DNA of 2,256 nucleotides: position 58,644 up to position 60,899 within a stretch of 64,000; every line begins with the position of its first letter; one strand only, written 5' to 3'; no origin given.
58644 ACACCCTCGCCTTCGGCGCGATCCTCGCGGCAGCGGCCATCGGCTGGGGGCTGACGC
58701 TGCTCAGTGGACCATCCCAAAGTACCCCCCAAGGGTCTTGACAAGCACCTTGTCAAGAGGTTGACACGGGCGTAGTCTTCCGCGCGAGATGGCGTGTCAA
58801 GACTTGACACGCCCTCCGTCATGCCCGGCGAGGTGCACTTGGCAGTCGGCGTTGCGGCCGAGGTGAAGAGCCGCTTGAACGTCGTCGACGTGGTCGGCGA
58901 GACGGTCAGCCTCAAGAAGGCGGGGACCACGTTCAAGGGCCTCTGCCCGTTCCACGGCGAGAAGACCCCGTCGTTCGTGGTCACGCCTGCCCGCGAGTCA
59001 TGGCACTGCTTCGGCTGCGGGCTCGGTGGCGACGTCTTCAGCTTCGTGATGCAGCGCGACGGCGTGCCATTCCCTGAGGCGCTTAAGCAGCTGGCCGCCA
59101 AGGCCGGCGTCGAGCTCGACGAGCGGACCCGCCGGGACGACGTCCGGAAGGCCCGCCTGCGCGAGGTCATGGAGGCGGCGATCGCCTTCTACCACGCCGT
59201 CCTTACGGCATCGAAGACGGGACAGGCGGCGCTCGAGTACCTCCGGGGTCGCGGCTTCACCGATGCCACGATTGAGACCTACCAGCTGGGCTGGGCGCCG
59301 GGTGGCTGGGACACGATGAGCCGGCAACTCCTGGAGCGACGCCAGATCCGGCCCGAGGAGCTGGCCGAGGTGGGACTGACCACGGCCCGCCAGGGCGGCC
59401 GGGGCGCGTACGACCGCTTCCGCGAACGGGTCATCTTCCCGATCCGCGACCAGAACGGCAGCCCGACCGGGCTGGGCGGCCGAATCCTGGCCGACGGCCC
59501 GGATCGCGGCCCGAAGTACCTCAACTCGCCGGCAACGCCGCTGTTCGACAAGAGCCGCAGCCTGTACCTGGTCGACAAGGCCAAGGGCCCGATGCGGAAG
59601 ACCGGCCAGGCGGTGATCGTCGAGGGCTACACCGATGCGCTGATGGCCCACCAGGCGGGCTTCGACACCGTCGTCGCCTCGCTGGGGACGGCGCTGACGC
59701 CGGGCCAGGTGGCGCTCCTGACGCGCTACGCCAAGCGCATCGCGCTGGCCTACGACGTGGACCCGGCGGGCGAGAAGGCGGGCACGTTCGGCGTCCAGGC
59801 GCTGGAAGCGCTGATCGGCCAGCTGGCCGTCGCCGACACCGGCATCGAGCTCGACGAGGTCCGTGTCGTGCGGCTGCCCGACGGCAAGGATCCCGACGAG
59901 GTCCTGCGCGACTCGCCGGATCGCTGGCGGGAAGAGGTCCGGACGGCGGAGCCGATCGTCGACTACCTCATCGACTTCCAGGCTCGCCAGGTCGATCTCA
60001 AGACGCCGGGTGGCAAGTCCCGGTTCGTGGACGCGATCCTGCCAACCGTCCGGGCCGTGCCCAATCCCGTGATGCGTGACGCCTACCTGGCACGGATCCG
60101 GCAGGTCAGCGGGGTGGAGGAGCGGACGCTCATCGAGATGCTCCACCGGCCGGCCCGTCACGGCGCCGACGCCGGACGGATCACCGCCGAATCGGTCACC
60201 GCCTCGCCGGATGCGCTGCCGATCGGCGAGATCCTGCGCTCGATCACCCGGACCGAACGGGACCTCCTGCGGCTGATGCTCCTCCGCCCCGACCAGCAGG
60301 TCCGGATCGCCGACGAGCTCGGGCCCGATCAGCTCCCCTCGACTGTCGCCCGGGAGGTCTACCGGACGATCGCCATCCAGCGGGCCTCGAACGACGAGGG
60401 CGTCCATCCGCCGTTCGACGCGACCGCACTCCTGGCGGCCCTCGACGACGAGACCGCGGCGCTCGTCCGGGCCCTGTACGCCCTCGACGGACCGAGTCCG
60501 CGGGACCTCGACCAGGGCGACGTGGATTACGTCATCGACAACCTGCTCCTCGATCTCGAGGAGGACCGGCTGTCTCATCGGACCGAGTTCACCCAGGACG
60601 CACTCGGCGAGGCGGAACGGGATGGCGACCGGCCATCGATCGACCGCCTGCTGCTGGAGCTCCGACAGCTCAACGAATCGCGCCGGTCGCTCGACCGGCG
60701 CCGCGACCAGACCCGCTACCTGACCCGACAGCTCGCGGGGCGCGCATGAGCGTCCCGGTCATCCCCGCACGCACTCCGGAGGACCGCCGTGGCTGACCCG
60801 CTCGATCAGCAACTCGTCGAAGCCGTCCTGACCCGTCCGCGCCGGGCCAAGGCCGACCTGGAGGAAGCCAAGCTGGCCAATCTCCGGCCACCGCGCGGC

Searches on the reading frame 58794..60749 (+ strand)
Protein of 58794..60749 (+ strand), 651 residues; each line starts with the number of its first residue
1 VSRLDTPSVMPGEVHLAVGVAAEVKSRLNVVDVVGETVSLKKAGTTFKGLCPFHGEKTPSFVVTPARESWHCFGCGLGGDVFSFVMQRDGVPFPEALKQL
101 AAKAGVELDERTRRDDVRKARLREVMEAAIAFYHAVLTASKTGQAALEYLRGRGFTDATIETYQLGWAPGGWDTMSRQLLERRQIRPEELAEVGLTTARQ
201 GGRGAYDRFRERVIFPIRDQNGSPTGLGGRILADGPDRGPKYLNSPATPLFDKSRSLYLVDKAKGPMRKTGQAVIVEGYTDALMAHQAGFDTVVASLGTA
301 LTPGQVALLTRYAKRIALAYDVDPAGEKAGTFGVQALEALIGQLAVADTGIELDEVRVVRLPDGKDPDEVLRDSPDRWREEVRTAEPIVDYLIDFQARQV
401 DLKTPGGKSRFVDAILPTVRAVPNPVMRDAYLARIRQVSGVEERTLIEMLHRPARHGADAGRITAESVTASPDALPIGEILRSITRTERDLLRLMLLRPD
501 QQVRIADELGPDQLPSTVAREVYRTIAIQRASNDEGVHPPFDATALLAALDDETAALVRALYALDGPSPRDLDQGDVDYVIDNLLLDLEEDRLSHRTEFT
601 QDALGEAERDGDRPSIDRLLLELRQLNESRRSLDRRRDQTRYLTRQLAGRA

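Call 9: search_protein_families(library=pfam, proteins=[window:58794-60749:+])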
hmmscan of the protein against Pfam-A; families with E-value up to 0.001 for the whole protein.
window:58794-60749:+ (651 aa): 7 families
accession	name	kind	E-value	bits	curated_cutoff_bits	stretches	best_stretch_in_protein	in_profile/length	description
PF08275.17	DNAG_N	-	1e-34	119.8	26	1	133-264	2-128/128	DNA primase catalytic core, N-terminal domain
PF01807.25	Zn_ribbon_DnaG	-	3e-32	110.8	24.9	1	22-111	7-96/98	CHC2 zinc finger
PF13155.12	Toprim_2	-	9.2e-15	55.2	22.1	1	274-371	1-88/88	Toprim-like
PF13662.12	Toprim_4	-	3.9e-14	53.1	25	1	272-337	2-74/85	Toprim domain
PF10410.14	DnaB_bind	-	2.6e-13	50.4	20.6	1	390-443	2-55/56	DnaB-helicase binding domain of primase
PF01751.28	Toprim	-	9.3e-12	45.4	23.1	1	273-344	2-91/96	Toprim domain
PF13362.12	Toprim_3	-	1.2e-05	26.1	27.2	1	273-373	2-91/95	Toprim domain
